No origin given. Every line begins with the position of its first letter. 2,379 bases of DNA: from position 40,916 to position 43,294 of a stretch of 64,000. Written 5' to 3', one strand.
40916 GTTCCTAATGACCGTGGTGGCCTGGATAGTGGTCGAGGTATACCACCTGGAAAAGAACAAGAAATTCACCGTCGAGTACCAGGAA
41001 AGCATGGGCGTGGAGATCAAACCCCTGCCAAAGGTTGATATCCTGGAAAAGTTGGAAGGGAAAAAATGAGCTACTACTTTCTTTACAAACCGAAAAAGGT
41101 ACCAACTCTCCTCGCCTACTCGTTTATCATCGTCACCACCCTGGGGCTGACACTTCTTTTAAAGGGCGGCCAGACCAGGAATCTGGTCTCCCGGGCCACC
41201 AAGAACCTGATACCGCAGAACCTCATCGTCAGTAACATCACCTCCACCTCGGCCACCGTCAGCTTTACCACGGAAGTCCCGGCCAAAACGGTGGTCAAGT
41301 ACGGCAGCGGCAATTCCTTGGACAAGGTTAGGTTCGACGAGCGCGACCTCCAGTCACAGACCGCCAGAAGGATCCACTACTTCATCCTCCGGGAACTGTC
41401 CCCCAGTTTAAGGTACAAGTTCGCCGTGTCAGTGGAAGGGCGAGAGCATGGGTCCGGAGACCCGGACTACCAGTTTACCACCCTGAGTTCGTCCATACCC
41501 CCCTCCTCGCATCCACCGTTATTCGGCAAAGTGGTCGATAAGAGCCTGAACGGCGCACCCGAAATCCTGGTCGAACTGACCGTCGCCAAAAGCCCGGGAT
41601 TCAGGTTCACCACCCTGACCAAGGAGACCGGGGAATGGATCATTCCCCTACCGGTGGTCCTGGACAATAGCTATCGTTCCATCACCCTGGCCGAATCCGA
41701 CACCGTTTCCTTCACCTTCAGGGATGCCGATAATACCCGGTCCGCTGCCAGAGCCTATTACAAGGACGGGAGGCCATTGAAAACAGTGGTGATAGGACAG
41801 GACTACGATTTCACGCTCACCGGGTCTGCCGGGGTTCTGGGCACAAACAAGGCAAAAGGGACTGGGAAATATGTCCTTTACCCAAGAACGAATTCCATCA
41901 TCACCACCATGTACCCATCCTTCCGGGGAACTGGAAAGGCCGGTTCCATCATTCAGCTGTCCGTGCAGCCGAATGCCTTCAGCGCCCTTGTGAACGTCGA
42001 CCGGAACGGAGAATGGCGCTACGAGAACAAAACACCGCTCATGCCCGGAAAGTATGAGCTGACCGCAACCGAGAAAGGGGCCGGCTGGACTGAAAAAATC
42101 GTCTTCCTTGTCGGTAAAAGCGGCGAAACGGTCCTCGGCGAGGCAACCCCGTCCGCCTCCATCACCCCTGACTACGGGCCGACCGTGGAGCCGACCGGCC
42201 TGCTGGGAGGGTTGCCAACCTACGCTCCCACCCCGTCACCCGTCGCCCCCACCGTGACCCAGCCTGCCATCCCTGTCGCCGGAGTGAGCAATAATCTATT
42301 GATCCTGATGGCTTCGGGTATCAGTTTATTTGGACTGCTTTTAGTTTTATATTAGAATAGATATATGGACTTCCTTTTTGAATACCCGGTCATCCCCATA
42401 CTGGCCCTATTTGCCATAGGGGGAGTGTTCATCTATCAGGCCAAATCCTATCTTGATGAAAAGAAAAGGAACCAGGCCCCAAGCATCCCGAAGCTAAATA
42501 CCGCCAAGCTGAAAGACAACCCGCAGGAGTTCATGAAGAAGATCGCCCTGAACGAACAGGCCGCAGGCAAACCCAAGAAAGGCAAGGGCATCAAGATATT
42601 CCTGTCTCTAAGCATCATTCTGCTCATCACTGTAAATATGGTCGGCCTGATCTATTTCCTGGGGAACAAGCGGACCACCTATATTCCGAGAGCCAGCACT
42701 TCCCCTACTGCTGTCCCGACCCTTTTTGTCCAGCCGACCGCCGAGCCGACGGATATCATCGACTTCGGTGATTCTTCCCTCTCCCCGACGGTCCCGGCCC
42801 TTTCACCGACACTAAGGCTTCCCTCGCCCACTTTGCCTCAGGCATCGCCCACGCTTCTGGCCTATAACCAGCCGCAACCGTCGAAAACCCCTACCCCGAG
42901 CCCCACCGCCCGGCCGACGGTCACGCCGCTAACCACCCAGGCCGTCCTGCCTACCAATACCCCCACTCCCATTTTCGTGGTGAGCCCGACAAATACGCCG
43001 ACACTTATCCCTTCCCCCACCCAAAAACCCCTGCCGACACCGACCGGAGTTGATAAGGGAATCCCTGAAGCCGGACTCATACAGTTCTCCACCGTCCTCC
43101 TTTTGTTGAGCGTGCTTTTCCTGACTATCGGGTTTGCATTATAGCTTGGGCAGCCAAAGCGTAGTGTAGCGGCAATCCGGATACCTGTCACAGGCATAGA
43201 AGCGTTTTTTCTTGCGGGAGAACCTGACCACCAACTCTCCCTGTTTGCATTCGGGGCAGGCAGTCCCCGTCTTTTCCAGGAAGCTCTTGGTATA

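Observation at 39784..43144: Five-gene membrane-protein cluster (PilN-like, PilO-like, mini-TM, two PT-rich surface proteins) wedged between rpsT and topA - candidate uncharacterised envelope-spanning system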

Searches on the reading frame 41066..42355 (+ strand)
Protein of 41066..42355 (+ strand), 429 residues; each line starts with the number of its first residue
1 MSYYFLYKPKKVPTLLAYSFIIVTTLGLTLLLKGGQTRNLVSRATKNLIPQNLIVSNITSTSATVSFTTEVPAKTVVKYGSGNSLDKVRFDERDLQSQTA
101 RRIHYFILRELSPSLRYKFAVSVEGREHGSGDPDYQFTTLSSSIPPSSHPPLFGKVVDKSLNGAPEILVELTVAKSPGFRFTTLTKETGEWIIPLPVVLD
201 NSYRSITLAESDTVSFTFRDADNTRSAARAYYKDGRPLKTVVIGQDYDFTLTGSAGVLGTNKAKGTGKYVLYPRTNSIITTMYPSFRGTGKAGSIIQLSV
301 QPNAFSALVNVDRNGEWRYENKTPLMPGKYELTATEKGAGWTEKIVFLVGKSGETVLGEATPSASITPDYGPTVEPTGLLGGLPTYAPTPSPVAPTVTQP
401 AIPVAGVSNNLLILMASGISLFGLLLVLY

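Call 3: search_protein_families(library=pfam, proteins=[window:41066-42355:+], max_evalue=1)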
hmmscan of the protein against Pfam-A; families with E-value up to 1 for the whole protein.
window:41066-42355:+ (429 aa): 5 families
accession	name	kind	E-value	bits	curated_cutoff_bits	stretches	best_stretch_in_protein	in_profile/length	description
PF19077.6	Big_13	-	1.5e-06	29.1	27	1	275-336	20-83/102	Bacterial Ig-like domain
PF16656.11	Pur_ac_phosph_N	-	3.3e-06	28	30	1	53-139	6-93/93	Purple acid Phosphatase, N-terminal domain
PF00041.27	fn3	-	0.00093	19.8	25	1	50-124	3-69/84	Fibronectin type III domain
PF17936.7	Big_6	-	0.095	13.4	27.6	0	287-324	18-55/83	Bacterial Ig domain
PF25059.1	FN3_DSCAM-DSCAML_C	-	0.18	12.6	39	1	99-142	40-82/89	DSCAM/DSCAML C-terminal Fn3-like domain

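Call 4: search_protein_families(library=ncbifam, proteins=[window:41066-42355:+], max_evalue=1)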
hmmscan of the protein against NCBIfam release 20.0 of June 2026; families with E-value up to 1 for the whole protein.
window:41066-42355:+ (429 aa): 1 family
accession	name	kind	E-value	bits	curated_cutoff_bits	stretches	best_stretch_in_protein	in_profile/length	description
NF033186.1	internalin_K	exception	0.17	10.3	1100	1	349-405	503-554/604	class 1 internalin InlK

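Call 43: find_homologous_proteins(query=window:41066-42352:+)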
Query window:41066-42352:+ (429 aa): 28 proteins with E <= 0.001 among 8000 candidates.
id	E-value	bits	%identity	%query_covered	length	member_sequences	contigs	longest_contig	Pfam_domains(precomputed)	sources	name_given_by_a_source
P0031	5.0e-279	943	100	100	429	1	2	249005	PF19077.7,PF16656.12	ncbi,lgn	-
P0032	1.4e-115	405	45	96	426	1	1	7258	PF19077.7,PF16656.12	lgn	-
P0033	8.5e-103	362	44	100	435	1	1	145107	PF16656.12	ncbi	-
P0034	1.2e-99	352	41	96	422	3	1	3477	PF19077.7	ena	-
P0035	6.6e-94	333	41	97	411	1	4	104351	PF19077.7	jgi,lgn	-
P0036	1.3e-93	332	42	97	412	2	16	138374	PF19077.7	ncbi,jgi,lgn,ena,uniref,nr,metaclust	ncbi:hypothetical protein A2313_03995 [Candidatus Roizmanbacteria bacterium RIFOXYB2_FULL_41_10]|uni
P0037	2.4e-93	331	41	97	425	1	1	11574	PF19077.7,PF16656.12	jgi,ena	jgi:hypothetical protein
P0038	8.8e-93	330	41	100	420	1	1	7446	PF19077.7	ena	-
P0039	2.7e-90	321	38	96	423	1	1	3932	PF19077.7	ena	-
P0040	3.9e-89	317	40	96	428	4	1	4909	PF19077.7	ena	-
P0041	8.2e-89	316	39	97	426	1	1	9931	PF19077.7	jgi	-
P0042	4.1e-88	314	39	97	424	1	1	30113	PF19077.7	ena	-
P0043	1.4e-85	306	40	100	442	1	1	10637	PF19077.7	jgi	-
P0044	1.9e-84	302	38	97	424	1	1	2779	PF19077.7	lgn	-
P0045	3.1e-66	242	37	97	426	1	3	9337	-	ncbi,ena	-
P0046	8.6e-36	142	29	98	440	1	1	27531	PF16656.12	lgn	-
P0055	5.5e-18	83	27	97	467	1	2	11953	PF00041.28,PF19077.7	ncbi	-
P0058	2.0e-14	71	23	82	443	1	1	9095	PF00041.28,PF16656.12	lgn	-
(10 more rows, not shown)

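Call 50: predict_structure(alignment_id=A4)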
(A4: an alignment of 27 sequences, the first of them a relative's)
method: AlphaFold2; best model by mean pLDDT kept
length: 429 residues; sequences in the alignment: 27
mean_pLDDT: 77.6   pTM: 0.54
mean pLDDT of the five models: 77.6, 77.3, 77.2, 77.0, 74.8
residues with pLDDT >= 90: 170; 70-90: 142; 50-70: 34; < 50: 83
segments of 3 or more residues with pLDDT < 50: 1-4, 36-43, 254-266, 353-408
pLDDT, mean of each block of 10 residues (from residue 1): 50 71 81 53 67 93 95 95 92 92 96 94 88 86 67 91 93 93 94 88 88 97 94 91 89 50 53 77 88 91 86 89 87 86 86 45 38 40 42 43 44 77 77
secondary structure, 60 per line:
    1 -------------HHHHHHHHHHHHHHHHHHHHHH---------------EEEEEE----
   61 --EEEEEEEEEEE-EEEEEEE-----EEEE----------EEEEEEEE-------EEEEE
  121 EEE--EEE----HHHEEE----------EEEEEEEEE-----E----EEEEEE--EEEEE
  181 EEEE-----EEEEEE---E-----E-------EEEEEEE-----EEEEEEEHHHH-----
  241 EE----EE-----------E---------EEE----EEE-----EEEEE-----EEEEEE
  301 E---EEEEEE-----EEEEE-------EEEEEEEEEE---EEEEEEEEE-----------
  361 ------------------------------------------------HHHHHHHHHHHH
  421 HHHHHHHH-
elements in order: H14-35 E51-56 E63-73 E75-81 E87-90 E101-108 E116-123 E126-128 E136-138 E149-157 E168-173 E176-184 E190-195 E213-219 E225-231 H232-235 E270-272 E277-279 E285-289 E295-301 E305-310 E316-320 E328-337 E341-349 H409-428

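Call 54: fold_search(model_id=the predicted structure, library=pdb)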
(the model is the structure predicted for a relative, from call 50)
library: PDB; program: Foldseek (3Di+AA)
matches with E <= 10: 1797; with E <= 0.001: 265
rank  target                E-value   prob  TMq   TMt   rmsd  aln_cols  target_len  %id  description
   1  5e53_B                6.2e-09  1.00  0.16  0.22  20.1       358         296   11  Crystal structure of chicken CNTN1 FN1-FN3 domains (released 2016-08-31)
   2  5e53_C                9.6e-09  1.00  0.17  0.23  19.7       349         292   10  Crystal structure of chicken CNTN1 FN1-FN3 domains (released 2016-08-31)
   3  7mrq                  1.8e-08  1.00  0.15  0.20  21.3       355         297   11  Chicken CNTN4 FN1-FN3 domains with T751A, V752A, Y781A, E786A mutations (released 2022-01-05)
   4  5e55_A                4.7e-08  1.00  0.14  0.20  17.9       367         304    9  Crystal structure of mouse CNTN6 FN1-FN3 domains (released 2016-08-31)
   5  5e4s                  5.3e-08  1.00  0.17  0.24  19.5       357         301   10  Crystal structure of mouse CNTN4 FN1-FN3 domains (released 2016-08-31)
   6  5e53_D                5.5e-08  1.00  0.17  0.24  20.1       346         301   10  Crystal structure of chicken CNTN1 FN1-FN3 domains (released 2016-08-31)
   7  4u7m                  5.8e-08  1.00  0.15  0.21  24.6       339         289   12  LRIG1 extracellular domain: Structure and Function Analysis (released 2015-04-08)
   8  7mrk_D                1.1e-07  1.00  0.16  0.22  20.3       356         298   10  Chicken CNTN4 APP complex (released 2022-01-05)
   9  1zlg                  1.4e-07  1.00  0.15  0.10  26.1       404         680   11  Solution structure of the extracellular matrix protein anosmin-1 (released 2006-05-09)
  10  7mrs_A                1.4e-07  1.00  0.16  0.22  19.9       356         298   10  Zebrafish CNTN4 APPb complex (released 2022-01-05)
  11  7mro                  1.5e-07  1.00  0.14  0.20  19.1       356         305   10  Zebrafish CNTN4 FN1-FN3 domains (released 2022-01-05)
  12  5e53_A                2.3e-07  1.00  0.16  0.23  19.9       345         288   10  Crystal structure of chicken CNTN1 FN1-FN3 domains (released 2016-08-31)
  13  5e7l                  2.6e-07  1.00  0.17  0.24  20.5       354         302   12  Crystal structure of mouse CNTN2 FN1-FN3 domains (released 2016-08-31)
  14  8q6t_G                2.9e-07  1.00  0.18  0.19  26.0       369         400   11  Helical reconstruction of the relaxed thick filament from FIB milled left ventricular mouse myofibrils (released 2023-11-01)
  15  5mya_A                3.2e-07  1.00  0.17  0.24  19.5       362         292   12  Homodimerization of Tie2 Fibronectin-like domains 1-3 in space group C2 (released 2017-04-26)
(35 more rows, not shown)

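Call 58: find_encoding_contigs(protein=P0055, flank=10000, max_places=1)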
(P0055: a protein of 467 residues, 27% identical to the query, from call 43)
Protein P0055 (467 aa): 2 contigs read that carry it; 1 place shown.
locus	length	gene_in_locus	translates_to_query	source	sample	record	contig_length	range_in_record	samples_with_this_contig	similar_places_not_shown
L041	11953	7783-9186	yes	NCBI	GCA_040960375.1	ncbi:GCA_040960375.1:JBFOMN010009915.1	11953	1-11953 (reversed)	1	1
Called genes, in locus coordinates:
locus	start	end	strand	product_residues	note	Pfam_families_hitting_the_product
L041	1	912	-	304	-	?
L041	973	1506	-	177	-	PF01025:GrpE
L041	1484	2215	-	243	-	PF03444:WHD_HrcA (weak), PF01628:HrcA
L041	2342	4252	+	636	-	PF01229:Glyco_hydro_39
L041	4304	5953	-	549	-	PF03023:MurJ, PF13440:Polysacc_synt_3, PF01554:MatE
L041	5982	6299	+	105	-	PF01649:Ribosomal_S20p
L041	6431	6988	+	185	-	-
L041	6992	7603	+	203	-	PF04350:PilO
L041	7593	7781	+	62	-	-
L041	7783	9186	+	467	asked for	PF00041:fn3 (weak), PF19077:Big_13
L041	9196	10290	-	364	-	PF03816:LytR_cpsA_psr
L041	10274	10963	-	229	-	PF00121:TIM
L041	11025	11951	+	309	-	?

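Call 59: find_encoding_contigs(protein=P0058, flank=10000, max_places=1)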
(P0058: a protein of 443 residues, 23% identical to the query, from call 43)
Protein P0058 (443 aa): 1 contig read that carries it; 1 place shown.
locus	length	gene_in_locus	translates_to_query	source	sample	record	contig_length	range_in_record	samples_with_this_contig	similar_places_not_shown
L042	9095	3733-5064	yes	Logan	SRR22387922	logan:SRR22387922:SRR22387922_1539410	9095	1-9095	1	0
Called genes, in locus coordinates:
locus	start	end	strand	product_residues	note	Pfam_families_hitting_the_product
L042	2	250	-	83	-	?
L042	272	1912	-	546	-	PF01554:MatE (faint), PF03023:MurJ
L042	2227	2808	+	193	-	PF05137:PilN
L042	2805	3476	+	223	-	PF04350:PilO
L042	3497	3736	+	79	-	-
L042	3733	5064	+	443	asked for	PF00041:fn3 (weak), PF16656:Pur_ac_phosph_N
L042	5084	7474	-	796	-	PF09594:GT87 (weak), PF02366:PMT, PF13231:PMT_2, PF16192:PMT_4TMC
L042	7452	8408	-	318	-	PF03816:LytR_cpsA_psr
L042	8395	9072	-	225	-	PF00121:TIM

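Call 60: find_encoding_contigs(protein=P0046, flank=10000, max_places=1)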
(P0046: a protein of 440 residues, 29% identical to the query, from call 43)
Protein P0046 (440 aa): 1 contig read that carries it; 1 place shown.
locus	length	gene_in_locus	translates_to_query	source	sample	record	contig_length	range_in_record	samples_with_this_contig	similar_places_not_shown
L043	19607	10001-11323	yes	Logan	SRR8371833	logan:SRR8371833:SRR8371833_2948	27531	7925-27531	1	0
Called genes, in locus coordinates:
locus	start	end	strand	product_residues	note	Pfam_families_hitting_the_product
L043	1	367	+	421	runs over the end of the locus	PF00155:Aminotran_1_2 (weak), PF00266:Aminotran_5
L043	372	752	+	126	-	PF01592:NifU_N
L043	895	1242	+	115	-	-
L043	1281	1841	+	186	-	PF04542:Sigma70_r2, PF08281:Sigma70_r4_2, PF04545:Sigma70_r4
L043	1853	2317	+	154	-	-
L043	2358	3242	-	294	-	PF00350:Dynamin_N (weak), PF01926:MMR_HSR1, PF02421:FeoB_N, PF04548:AIG1, PF00009:GTP_EFTU (weak), PF07650:KH_2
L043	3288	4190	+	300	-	PF04015:DUF362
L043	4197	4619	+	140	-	-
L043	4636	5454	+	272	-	-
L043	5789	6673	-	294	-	PF02618:YceG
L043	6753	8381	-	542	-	PF03023:MurJ, PF13440:Polysacc_synt_3 (faint), PF01554:MatE (weak)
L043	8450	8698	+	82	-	PF01649:Ribosomal_S20p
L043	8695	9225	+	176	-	PF05137:PilN (faint)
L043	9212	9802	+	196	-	PF04350:PilO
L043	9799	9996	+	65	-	-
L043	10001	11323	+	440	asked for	PF16656:Pur_ac_phosph_N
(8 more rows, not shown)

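Call 90: search_solved_structures(query=A4, max_evalue=0.1)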
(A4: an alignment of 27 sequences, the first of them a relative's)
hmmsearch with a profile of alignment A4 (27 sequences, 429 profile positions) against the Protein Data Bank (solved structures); distinct sequences matched with E-value up to 0.1: 23.
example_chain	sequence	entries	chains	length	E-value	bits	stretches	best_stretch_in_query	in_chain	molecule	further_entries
2yn3_A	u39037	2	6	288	4.4e-11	45.1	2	275-342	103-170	PUTATIVE INNER MEMBRANE PROTEIN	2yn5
7e72_E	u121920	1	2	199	1.6e-07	33.4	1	48-130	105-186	Angiopoietin-1 receptor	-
5utk_A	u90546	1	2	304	7.7e-07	31.1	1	48-140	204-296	Angiopoietin-1 receptor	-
5mya_A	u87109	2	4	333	1.3e-06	30.3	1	48-140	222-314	Angiopoietin-1 receptor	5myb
3b83_A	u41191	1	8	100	6.2e-05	24.9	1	49-143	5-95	TEN-D3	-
3t1w_A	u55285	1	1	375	0.00034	22.4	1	46-124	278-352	four-domain fibronectin fragment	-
1fnf_A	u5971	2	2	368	0.00092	21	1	46-124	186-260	FIBRONECTIN | Isoform 1 of Fibronectin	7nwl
4lxo_A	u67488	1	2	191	0.0016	20.2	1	48-124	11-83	Fibronectin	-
9p6s_C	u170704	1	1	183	0.0016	20.2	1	48-124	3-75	Fibronectin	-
6m3a_A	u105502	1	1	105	0.0034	19.1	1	271-346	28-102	Biofilm-associated surface protein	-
2rbl_A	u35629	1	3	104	0.0035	19.1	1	48-139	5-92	Tenascin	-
1x5g_A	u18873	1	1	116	0.0088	17.8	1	58-143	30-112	Neogenin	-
6bt9_A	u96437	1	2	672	0.0093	17.7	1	44-144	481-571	Chitinase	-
2vkw_A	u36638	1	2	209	0.0095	17.6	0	104-142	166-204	NEURAL CELL ADHESION MOLECULE 1,140 KDA ISOFORM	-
2vkx_A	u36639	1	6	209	0.012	17.3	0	104-142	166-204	NEURAL CELL ADHESION MOLECULE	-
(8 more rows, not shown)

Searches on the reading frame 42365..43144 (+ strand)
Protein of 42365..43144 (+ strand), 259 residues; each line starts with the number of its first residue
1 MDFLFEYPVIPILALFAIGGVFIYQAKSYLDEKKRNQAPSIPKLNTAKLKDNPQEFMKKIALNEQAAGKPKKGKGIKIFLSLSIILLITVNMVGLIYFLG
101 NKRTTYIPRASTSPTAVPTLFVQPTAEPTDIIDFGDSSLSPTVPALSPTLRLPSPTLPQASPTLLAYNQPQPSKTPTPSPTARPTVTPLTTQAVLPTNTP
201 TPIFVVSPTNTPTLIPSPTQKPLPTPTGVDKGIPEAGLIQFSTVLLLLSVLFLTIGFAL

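Call 3: search_protein_families(library=pfam, proteins=[window:42365-43144:+], max_evalue=1)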
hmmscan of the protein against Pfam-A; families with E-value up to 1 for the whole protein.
window:42365-43144:+ (259 aa): 0 families

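Call 4: search_protein_families(library=ncbifam, proteins=[window:42365-43144:+], max_evalue=1)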
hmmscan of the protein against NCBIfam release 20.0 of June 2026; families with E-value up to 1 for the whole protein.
window:42365-43144:+ (259 aa): 2 families
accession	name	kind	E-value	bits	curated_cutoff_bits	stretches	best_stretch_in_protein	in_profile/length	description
NF004376.0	PRK05740.2-1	equivalog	0.046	13.6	162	1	59-99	7-47/138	preprotein translocase subunit SecE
NF010008.0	PRK13481.1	equivalog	0.27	10.5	270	1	65-103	28-68/269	glycosyltransferase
